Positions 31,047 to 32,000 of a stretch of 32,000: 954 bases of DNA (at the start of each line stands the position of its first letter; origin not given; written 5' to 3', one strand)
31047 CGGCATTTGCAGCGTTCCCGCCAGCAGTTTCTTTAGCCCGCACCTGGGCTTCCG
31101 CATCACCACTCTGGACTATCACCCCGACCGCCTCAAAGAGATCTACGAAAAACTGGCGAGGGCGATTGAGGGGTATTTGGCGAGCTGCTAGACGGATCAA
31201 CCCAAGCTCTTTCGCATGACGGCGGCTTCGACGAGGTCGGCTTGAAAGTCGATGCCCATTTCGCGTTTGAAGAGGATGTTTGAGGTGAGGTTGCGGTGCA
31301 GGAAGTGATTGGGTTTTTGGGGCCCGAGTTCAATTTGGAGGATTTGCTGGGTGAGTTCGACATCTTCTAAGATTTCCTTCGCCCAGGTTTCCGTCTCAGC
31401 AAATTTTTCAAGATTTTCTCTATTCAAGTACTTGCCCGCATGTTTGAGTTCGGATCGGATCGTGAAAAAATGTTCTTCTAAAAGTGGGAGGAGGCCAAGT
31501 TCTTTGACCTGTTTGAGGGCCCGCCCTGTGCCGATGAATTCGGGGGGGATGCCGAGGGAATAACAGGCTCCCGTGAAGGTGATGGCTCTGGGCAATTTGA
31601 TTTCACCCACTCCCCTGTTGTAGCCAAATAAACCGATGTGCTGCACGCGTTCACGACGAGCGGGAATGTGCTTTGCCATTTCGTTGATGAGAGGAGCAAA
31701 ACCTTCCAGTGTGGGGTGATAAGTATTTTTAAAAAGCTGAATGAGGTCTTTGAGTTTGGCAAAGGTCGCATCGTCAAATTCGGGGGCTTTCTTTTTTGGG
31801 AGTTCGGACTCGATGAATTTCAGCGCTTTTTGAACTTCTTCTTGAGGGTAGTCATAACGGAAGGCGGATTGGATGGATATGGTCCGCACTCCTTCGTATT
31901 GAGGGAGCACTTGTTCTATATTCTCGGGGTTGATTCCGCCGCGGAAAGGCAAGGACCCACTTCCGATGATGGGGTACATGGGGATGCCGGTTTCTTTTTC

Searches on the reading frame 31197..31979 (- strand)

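Call 106: search_protein_families(library=pfam, proteins=[window:31197-31979:-], max_evalue=0.01)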
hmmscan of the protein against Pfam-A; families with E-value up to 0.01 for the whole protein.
window:31197-31979:- (260 aa): 1 family
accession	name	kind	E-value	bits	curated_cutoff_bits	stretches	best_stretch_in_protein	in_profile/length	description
PF14010.12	PEPcase_2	-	2.1e-67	228.2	25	1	1-260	245-493/493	Phosphoenolpyruvate carboxylase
